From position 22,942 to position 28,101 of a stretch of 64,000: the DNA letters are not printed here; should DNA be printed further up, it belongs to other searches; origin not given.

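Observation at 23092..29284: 1619-aa sigma-54 activator fused to a pseudokinase, STAND-like NTPase, TPR and GAF modules, next to a 7TM HD-GYP phosphodiesterase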

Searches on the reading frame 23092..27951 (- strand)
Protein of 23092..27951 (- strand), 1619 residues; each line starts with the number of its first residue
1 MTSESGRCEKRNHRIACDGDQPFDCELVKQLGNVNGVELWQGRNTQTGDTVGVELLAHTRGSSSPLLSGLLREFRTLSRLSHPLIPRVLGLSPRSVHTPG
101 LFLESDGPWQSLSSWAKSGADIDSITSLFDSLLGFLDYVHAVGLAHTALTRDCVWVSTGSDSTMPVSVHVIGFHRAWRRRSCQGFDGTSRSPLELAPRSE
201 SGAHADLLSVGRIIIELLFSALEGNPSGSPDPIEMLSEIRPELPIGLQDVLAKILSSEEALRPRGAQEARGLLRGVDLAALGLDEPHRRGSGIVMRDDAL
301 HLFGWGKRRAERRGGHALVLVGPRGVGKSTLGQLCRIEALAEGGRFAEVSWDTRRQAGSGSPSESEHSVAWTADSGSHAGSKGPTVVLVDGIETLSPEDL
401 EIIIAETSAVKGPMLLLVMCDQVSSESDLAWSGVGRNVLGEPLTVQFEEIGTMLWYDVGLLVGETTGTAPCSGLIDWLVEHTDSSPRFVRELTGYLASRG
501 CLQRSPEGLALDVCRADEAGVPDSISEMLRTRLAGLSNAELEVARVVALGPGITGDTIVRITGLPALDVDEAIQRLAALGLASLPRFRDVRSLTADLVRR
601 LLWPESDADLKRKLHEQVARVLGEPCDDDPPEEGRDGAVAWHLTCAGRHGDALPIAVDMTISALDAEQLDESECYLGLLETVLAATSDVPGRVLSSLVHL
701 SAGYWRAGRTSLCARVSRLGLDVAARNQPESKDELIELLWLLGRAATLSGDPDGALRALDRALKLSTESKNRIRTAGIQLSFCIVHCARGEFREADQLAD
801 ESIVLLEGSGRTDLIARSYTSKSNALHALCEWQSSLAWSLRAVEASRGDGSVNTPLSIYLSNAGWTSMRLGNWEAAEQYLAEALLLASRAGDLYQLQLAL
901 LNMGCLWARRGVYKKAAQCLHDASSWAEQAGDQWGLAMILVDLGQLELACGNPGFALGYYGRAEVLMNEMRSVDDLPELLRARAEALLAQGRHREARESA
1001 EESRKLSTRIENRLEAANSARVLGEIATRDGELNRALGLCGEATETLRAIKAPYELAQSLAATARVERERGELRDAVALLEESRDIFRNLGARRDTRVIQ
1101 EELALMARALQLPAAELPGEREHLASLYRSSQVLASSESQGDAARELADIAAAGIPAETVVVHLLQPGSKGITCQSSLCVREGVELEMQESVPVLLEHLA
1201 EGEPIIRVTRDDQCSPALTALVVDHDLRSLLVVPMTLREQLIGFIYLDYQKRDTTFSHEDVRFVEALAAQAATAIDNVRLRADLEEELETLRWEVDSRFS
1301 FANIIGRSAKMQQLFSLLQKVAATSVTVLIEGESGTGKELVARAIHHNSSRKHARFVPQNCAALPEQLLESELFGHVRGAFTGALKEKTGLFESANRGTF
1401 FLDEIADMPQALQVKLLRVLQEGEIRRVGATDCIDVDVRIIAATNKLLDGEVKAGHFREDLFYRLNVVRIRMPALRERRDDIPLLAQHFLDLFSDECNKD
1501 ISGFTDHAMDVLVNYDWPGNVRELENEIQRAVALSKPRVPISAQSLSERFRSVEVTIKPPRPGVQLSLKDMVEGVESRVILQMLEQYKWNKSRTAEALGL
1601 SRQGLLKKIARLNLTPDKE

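Call 6: search_protein_families(library=pfam, proteins=[window:23092-27951:-], max_evalue=0.1)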
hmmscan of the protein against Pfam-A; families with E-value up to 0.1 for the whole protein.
window:23092-27951:- (1619 aa): 32 families (the best 25 are shown)
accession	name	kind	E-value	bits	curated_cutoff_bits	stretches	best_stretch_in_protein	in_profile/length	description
PF00158.32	Sigma54_activat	-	1.6e-71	239.8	20.2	1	1304-1470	1-167/168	Sigma-54 interaction domain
PF25601.1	AAA_lid_14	-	9e-25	86.8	27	1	1476-1552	1-76/87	AAA+ ATPase lid domain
PF14532.12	Sigma54_activ_2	-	4.1e-24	85.8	25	1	1305-1475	1-138/138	Sigma-54 interaction domain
PF13424.12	TPR_12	-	5.1e-19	68.7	30.1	6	978-1047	4-75/77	Tetratricopeptide repeat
PF07719.23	TPR_2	-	5.8e-12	45.2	27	3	737-766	2-31/34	Tetratricopeptide repeat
PF01590.32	GAF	-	2.9e-11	44.4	22.4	1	1144-1275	6-133/133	GAF domain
PF13185.12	GAF_2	-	3.6e-11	43.9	28.6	1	1142-1276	6-136/136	GAF domain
PF13191.12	AAA_16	-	5.4e-11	43.7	32.6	2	1304-1380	2-85/167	AAA ATPase domain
PF13492.12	GAF_3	-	5.6e-11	43.4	27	1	1146-1277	8-129/129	GAF domain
PF17874.7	TPR_MalT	-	9.1e-10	38.8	45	2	787-1002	12-227/336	MalT-like TPR region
PF02954.25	HTH_8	-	1.6e-09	37.8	22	1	1573-1611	3-41/42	Bacterial regulatory protein, Fis family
PF07728.20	AAA_5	-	6.2e-09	36.4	22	1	1328-1448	2-125/139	AAA domain (dynein-related subfamily)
PF00004.35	AAA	-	1.2e-07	32.7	21.2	1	1328-1446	1-110/131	ATPase family associated with various cellular activities (AAA)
PF01078.27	Mg_chelatase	-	4.2e-06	26.8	20.3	0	1384-1449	94-161/207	Magnesium chelatase, subunit ChlI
PF13401.12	AAA_22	-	0.00016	22.4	27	0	314-403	4-104/130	AAA domain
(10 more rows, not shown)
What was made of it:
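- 24121..24528 (-): GAF domain (aa 1142-1277). Pfam GAF, GAF_2 and GAF_3, E about 3e-11, above cut-offs (call 6).
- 23119..23235 (-): Fis-type HTH_8 DNA-binding domain (aa 1573-1611). PF02954 E 1.6e-9, 37.8 bits against cut-off 22 (call 6).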

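Call 7: search_protein_families(library=ncbifam, proteins=[window:23092-27951:-], max_evalue=0.1)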
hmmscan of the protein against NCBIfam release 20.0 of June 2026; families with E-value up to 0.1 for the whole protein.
window:23092-27951:- (1619 aa): 42 families (the best 25 are shown)
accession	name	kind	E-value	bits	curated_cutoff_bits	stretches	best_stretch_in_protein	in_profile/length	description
NF008469.0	PRK11361.1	equivalog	3.6e-111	372.1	714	1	1284-1616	125-458/461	acetoacetate metabolism transcriptional regulator AtoC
TIGR01817.1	nifA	equivalog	2.3e-110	369.9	528.85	1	1123-1539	3-432/534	nif-specific transcriptional activator NifA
NF041552.1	TF_PrdR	equivalog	6.7e-109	364.8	795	1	1264-1610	237-574/577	sigma-54 dependent transcriptional regulator PrdR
NF003451.0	PRK05022.1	equivalog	6.2e-106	355.1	476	1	1230-1614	115-510/512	nitric oxide reductase transcriptional regulator NorR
TIGR02915.1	PEP_resp_reg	equivalog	1.4e-101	340.5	502.6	1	1282-1614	120-444/445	PEP-CTERM-box response regulator transcription factor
NF007689.0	PRK10365.1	equivalog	4.1e-98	329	760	1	1302-1611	139-441/441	sigma-54-dependent response regulator transcription factor ZraR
TIGR01818.1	ntrC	equivalog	7.7e-96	321.7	558.6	1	1298-1574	130-405/463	nitrogen regulation protein NR(I)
NF038308.1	RNA_repair_RtcR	equivalog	5.2e-94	316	650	1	1275-1604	153-503/530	RNA repair transcriptional activator RtcR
TIGR02329.1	propionate_PrpR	equivalog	1.7e-88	297.5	499.2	1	1287-1609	197-524/526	propionate catabolism operon regulatory protein PrpR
NF011695.0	PRK15115.1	equivalog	5.1e-88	295.8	763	1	1275-1615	109-439/445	two-component system response regulator GlrR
NF041906.1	V4R_TF_MobR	exception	1.7e-87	294.2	999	1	1278-1607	208-539/544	phenol degradation transcriptional regulator MobR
NF050807.1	TransRegFlbDCaul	equivalog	3.1e-87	293.3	750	1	1303-1610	119-436/454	sigma-54-dependent transcriptional regulator FlbD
NF011958.0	PRK15429.1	equivalog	2.1e-83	281.1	830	1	1224-1614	294-686/692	formate hydrogenlyase transcriptional activator FlhA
NF011953.0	PRK15424.1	equivalog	3e-83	280.2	703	1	1287-1610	205-532/538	propionate catabolism operon regulatory protein PrpR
TIGR02974.1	phageshock_pspF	equivalog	7e-82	275.3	443.55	1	1304-1535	1-233/336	phage shock protein operon transcriptional activator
NF047795.1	TransRegDagR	equivalog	3.3e-29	101.4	1400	1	1325-1533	136-345/938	transcriptional regulator DagR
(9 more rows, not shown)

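Call 12: find_homologous_proteins(query=window:23092-27951:-, max_evalue=1e-10)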
Query window:23092-27951:- (1619 aa): 36 proteins with E <= 1e-10 among 8000 candidates.
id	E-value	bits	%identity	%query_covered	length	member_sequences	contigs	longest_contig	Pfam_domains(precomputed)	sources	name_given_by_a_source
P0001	0.0e+0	3597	100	100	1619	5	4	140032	PF13185.13,PF13492.13,PF00004.36,PF14532.13,PF07728.21,PF13191.13,PF00158.33,PF17874.8,PF25601.2,PF01590.33,PF02954.26,PF13424.13,PF01078.28,PF07719.24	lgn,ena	-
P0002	0.0e+0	2787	79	100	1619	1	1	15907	PF13185.13,PF13492.13,PF00004.36,PF14532.13,PF07728.21,PF13191.13,PF00158.33,PF17874.8,PF25601.2,PF01590.33,PF02954.26,PF13424.13,PF07719.24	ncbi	-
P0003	0.0e+0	2395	80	86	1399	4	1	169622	PF13185.13,PF13492.13,PF00004.36,PF13428.13,PF14532.13,PF07728.21,PF13191.13,PF00158.33,PF17874.8,PF25601.2,PF01590.33,PF02954.26,PF00515.35,PF13424.13,PF01078.28,PF07719.24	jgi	jgi:Nif-specific regulatory protein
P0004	0.0e+0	2150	64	100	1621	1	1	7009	PF13185.13,PF13492.13,PF00004.36,PF14532.13,PF07728.21,PF13191.13,PF13374.13,PF00158.33,PF17874.8,PF25601.2,PF01590.33,PF02954.26,PF00515.35,PF13424.13,PF01078.28,PF07719.24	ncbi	-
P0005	3.5e-95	338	31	51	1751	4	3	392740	PF13185.13,PF13176.13,PF13492.13,PF00004.36,PF13401.13,PF14532.13,PF07728.21,PF13191.13,PF13374.13,PF07714.24,PF00069.32,PF00158.33,PF07724.21,PF17874.8,PF25601.2,PF01590.33,PF00515.35,PF13424.13,PF13181.13,PF07719.24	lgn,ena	-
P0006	2.5e-94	335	45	26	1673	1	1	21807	PF13185.13,PF13492.13,PF14532.13,PF07728.21,PF13191.13,PF14559.13,PF07714.24,PF00069.32,PF00158.33,PF25601.2,PF01590.33,PF02954.26,PF00515.35,PF13424.13,PF13181.13,PF07719.24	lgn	-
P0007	2.2e-89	319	43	24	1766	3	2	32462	PF13185.13,PF13492.13,PF13428.13,PF14532.13,PF07728.21,PF13191.13,PF13374.13,PF07714.24,PF00069.32,PF00158.33,PF17874.8,PF25601.2,PF01590.33,PF00515.35,PF13424.13,PF13181.13,PF07719.24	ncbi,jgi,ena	-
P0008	2.1e-85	306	42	27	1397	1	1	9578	PF00069.32,PF13185.13,PF00158.33,PF25601.2,PF01590.33,PF02954.26,PF14532.13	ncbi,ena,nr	ncbi:MAG TPA: sigma 54-interacting transcriptional regulator [Polyangiaceae bacterium]|nr:sigma 54-i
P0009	9.7e-81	290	30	54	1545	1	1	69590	PF13185.13,PF13176.13,PF13492.13,PF14532.13,PF07728.21,PF13374.13,PF07714.24,PF00069.32,PF00158.33,PF17874.8,PF25601.2,PF01590.33,PF02954.26,PF00515.35,PF03109.23,PF13424.13,PF07719.24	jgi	jgi:Nif-specific regulatory protein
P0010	1.0e-80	290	38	26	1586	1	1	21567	PF13185.13,PF13492.13,PF00004.36,PF14532.13,PF17667.8,PF13191.13,PF07714.24,PF00069.32,PF00158.33,PF25601.2,PF01590.33,PF02954.26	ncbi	-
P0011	5.7e-72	261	39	24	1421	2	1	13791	PF00004.36,PF13401.13,PF14532.13,PF07728.21,PF13191.13,PF07721.21,PF00158.33,PF17874.8,PF25601.2,PF13424.13,PF13181.13,PF01078.28,PF07719.24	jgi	jgi:transcriptional regulator with GAF, ATPase, and Fis domain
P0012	7.3e-71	257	26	14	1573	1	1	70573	PF07714.24,PF00069.32,PF00158.33,PF25601.2,PF01590.33,PF02954.26,PF13424.13,PF14532.13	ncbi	-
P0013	9.0e-70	254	31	47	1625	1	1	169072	PF13185.13,PF13492.13,PF14532.13,PF07714.24,PF00069.32,PF00158.33,PF25601.2,PF01590.33,PF02954.26,PF00515.35,PF03109.23,PF13424.13,PF07719.24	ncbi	-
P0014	2.5e-64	236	43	20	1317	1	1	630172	PF00158.33,PF25601.2,PF02954.26,PF14532.13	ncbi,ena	-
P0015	1.9e-56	210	46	15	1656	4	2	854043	PF00158.33,PF17874.8,PF25601.2,PF00515.35,PF13424.13,PF13432.13,PF14532.13,PF07728.21,PF07719.24,PF13191.13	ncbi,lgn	-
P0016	2.8e-56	209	41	19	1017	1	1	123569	PF00158.33,PF00498.32,PF25601.2,PF02954.26,PF16697.11,PF14532.13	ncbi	ncbi:MAG: sigma 54-interacting transcriptional regulator [Byssovorax sp.]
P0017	4.5e-56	208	49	15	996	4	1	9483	PF00158.33,PF25601.2,PF14532.13,PF07728.21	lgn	-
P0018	1.4e-53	200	40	20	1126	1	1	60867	PF00158.33,PF25601.2,PF02954.26,PF13424.13,PF00004.36,PF14532.13,PF07728.21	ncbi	-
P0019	7.4e-52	194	48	14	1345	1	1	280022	PF00158.33,PF25601.2,PF02954.26,PF13424.13,PF14532.13,PF07728.21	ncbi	-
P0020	1.9e-50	190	40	20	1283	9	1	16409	PF00158.33,PF25601.2,PF02954.26,PF14532.13,PF07728.21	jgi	jgi:transcriptional regulator with AAA-type ATPase domain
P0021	2.5e-50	189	39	19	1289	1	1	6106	PF00158.33,PF25601.2,PF02954.26,PF14532.13,PF07728.21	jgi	jgi:transcriptional regulator with AAA-type ATPase domain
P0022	2.7e-50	189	41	19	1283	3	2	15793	PF00158.33,PF25601.2,PF02954.26,PF14532.13,PF07728.21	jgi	-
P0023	5.4e-49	185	38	20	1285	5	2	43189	PF00158.33,PF25601.2,PF02954.26,PF14532.13,PF07728.21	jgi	jgi:transcriptional regulator with AAA-type ATPase domain/tetratricopeptide (TPR) repeat protein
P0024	2.0e-48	183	39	20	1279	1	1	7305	PF00158.33,PF25601.2,PF02954.26,PF14532.13,PF07728.21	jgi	jgi:transcriptional regulator with AAA-type ATPase domain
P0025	3.6e-48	182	40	20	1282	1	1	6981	PF00158.33,PF25601.2,PF02954.26,PF14532.13,PF07728.21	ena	-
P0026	1.4e-25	107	33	20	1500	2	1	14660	PF00069.32,PF00158.33,PF25601.2,PF01590.33,PF13401.13,PF14532.13,PF13191.13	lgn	-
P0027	4.5e-25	106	32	18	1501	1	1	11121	PF00069.32,PF00158.33,PF25601.2,PF01590.33,PF13401.13,PF14532.13,PF13191.13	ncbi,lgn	ncbi:MAG: sigma 54-interacting transcriptional regulator [Myxococcota bacterium]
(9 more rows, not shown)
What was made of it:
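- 23092..27951 (-): 1619-aa multidomain sigma-54 enhancer-binding protein (whole ORF). 100% identical protein P0001 in the public collection on 4 contigs (call 12).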

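Call 15: list_cluster_members(proteins=[P0001, P0002, P0004, P0005, P0007, P0009, P0010, P0013])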
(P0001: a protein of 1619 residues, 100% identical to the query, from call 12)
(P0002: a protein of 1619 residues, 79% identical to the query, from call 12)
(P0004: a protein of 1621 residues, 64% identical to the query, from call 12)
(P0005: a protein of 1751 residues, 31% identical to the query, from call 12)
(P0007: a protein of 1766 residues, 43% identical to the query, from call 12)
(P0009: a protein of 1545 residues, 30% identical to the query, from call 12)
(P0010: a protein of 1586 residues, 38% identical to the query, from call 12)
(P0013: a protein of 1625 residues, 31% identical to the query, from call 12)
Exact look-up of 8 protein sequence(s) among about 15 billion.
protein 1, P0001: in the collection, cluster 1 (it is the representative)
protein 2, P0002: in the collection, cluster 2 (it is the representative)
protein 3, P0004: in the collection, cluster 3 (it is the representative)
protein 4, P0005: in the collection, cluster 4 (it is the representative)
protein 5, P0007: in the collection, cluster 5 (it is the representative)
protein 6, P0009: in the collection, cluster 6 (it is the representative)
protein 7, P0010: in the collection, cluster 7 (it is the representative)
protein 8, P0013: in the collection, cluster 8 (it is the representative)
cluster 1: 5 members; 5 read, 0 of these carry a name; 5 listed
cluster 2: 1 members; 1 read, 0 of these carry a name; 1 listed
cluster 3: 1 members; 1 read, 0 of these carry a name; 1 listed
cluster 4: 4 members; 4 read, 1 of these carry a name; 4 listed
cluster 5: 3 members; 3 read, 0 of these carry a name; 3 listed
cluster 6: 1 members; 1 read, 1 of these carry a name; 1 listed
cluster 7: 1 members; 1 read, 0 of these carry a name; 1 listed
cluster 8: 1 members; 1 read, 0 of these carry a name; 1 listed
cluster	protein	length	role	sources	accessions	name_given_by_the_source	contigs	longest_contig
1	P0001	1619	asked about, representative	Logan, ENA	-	-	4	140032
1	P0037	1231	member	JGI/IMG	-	-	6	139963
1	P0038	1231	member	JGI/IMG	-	-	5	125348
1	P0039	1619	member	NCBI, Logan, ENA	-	-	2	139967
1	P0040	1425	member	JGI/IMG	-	-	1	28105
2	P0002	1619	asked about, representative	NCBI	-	-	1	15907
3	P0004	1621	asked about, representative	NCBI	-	-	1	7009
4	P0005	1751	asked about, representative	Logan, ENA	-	-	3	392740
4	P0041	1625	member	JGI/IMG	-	Nif-specific regulatory protein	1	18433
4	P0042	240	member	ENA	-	-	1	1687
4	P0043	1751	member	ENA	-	-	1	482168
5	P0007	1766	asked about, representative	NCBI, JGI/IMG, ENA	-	-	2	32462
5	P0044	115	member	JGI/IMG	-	-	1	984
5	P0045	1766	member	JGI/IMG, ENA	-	-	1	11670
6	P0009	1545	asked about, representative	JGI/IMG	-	Nif-specific regulatory protein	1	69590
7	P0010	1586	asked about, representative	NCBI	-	-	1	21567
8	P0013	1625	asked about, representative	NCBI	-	-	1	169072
